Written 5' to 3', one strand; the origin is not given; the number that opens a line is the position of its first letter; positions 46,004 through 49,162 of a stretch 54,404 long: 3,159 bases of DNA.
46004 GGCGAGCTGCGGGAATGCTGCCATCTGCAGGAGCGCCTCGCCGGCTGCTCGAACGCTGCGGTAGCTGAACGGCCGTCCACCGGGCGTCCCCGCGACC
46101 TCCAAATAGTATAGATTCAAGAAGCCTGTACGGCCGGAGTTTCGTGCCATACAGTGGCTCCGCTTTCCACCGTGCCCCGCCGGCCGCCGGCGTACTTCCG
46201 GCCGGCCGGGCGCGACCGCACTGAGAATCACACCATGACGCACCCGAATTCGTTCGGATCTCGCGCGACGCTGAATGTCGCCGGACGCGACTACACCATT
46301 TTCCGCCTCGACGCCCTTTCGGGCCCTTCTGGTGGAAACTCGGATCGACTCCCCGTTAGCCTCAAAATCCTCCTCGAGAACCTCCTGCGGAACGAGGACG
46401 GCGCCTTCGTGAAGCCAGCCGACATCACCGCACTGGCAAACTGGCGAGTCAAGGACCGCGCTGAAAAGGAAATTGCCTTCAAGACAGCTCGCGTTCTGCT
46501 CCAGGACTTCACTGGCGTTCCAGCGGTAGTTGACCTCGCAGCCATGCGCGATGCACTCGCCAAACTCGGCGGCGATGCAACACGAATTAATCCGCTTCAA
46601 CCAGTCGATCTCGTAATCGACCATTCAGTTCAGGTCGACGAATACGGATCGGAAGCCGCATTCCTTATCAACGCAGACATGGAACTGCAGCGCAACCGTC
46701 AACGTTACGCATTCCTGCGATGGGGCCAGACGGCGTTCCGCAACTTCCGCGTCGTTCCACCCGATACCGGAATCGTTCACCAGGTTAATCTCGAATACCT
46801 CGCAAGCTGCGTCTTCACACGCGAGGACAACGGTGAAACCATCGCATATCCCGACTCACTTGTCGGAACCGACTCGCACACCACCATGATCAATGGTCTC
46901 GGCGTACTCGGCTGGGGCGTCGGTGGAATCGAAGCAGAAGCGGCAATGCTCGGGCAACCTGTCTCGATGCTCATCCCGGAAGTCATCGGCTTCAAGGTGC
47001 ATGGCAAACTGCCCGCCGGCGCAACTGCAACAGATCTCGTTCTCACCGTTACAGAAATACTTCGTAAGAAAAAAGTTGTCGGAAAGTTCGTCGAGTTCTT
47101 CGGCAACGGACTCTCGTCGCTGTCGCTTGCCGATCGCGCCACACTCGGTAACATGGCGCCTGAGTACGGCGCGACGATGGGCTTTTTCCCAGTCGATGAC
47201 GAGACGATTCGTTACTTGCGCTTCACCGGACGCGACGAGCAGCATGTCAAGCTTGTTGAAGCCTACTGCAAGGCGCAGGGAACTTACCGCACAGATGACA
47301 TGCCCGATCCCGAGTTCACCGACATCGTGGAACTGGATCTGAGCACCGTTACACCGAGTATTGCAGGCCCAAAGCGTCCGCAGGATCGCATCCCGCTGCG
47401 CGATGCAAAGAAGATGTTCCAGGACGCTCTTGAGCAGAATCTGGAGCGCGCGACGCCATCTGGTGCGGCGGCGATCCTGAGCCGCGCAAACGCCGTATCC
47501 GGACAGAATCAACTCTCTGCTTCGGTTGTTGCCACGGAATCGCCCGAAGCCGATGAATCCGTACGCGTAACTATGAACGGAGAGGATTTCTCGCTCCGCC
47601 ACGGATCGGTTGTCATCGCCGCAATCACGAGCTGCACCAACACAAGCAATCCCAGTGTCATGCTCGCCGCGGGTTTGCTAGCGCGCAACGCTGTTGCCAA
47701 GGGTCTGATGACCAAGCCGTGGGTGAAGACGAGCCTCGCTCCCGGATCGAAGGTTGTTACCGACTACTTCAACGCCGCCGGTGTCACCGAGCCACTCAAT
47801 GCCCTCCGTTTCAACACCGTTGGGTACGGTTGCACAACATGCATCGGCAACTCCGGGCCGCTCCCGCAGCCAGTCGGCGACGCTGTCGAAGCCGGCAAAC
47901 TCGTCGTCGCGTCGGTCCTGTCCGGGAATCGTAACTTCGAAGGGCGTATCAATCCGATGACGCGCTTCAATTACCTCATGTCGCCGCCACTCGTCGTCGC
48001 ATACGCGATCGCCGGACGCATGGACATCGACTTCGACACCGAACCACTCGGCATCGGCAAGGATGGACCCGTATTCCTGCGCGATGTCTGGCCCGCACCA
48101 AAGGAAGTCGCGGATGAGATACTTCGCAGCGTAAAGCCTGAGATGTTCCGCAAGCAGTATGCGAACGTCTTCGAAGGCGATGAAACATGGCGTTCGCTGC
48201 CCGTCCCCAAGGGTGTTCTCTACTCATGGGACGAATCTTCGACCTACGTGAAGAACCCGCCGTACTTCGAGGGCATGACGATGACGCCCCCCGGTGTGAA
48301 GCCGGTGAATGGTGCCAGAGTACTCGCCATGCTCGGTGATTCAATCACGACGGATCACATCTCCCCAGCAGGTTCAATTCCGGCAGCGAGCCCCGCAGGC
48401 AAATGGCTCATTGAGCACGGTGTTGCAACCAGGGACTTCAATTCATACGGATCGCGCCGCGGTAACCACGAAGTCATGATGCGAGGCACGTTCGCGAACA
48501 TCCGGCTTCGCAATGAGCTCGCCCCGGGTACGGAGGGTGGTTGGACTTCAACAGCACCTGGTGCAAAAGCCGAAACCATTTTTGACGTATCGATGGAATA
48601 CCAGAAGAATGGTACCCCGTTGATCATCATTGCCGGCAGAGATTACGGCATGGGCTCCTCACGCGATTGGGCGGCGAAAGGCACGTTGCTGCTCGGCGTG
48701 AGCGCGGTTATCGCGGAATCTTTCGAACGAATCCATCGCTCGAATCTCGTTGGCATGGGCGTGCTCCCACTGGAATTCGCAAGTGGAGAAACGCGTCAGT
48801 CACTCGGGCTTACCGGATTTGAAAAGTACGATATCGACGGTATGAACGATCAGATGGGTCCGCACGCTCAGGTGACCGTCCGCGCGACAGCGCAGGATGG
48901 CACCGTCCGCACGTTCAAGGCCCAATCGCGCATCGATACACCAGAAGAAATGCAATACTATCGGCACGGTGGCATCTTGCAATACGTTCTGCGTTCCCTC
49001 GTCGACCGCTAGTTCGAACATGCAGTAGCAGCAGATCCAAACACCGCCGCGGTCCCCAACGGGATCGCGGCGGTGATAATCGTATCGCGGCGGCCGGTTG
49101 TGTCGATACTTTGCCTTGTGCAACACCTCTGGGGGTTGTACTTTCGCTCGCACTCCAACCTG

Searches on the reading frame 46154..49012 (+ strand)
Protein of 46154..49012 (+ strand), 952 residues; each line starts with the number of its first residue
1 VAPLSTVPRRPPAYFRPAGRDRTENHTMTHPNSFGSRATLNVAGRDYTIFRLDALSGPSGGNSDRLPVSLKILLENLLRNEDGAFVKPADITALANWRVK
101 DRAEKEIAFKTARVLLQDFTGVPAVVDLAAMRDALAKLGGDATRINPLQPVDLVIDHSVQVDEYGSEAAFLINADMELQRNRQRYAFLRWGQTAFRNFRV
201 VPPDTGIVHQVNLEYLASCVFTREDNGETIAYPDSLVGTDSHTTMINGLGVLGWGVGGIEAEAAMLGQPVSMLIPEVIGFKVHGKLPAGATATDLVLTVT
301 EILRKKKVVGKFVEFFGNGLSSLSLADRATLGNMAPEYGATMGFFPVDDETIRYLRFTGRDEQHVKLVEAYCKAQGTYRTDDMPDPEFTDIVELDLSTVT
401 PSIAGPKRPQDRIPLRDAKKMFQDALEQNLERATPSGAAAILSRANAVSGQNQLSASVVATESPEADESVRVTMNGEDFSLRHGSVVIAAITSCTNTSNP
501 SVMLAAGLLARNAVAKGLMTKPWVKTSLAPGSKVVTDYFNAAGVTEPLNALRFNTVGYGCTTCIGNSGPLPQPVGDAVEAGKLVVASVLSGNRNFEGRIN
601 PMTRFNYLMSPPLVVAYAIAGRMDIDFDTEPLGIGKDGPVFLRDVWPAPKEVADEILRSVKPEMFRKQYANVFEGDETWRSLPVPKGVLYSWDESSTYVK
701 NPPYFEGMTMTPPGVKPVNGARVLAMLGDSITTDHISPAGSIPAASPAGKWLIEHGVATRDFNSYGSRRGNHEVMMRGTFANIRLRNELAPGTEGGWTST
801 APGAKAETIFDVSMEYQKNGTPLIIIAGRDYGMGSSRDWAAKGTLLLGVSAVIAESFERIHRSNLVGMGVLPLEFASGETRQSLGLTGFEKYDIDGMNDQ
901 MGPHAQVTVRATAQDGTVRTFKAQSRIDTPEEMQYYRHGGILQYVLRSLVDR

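Call 96: search_protein_families(library=pfam, proteins=[window:46154-49012:+], max_evalue=0.00001)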
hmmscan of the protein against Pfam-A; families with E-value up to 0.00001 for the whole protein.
window:46154-49012:+ (952 aa): 2 families
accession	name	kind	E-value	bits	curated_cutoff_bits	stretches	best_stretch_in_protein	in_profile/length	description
PF00330.25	Aconitase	-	3.8e-166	554.1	28.7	1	102-621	11-463/463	Aconitase family (aconitate hydratase)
PF00694.25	Aconitase_C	-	1.6e-41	142.2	22.8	1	751-876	4-129/131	Aconitase C-terminal domain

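Call 97: find_homologous_proteins(query=window:46154-49009:+, max_evalue=1e-100)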
Query window:46154-49009:+ (952 aa): 8000 proteins with E <= 1e-100 among 8000 candidates; the best 120 are listed.
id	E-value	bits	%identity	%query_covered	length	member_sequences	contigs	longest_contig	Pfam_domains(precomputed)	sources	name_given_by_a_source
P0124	0.0e+0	2051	94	100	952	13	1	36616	PF00694.26,PF00330.26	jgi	-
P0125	0.0e+0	1951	90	100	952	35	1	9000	PF00694.26,PF00330.26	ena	-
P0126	0.0e+0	1945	90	99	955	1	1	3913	PF00694.26,PF00330.26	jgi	jgi:aconitate hydratase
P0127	0.0e+0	1918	89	99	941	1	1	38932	PF00694.26,PF00330.26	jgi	jgi:aconitate hydratase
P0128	0.0e+0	1901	90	97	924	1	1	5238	PF00694.26,PF00330.26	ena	-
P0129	0.0e+0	1900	88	100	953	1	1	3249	PF00694.26,PF00330.26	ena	-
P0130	0.0e+0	1899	88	100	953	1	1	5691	PF00694.26,PF00330.26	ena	-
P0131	0.0e+0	1899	88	100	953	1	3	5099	PF00694.26,PF00330.26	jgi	-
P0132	0.0e+0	1899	90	97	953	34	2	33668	PF00694.26,PF00330.26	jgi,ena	jgi:aconitate hydratase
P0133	0.0e+0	1898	88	100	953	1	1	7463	PF00694.26,PF00330.26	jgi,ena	-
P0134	0.0e+0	1898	88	100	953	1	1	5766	PF00694.26,PF00330.26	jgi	-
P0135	0.0e+0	1897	90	97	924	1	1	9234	PF00694.26,PF00330.26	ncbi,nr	ncbi:MAG TPA: aconitate hydratase AcnA [Gemmatimonadaceae bacterium]|nr:aconitate hydratase AcnA [Ge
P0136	0.0e+0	1897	88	100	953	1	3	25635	PF00694.26,PF00330.26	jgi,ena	-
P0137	0.0e+0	1896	88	100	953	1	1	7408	PF00694.26,PF00330.26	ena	-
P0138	0.0e+0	1895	88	100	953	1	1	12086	PF00694.26,PF00330.26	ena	-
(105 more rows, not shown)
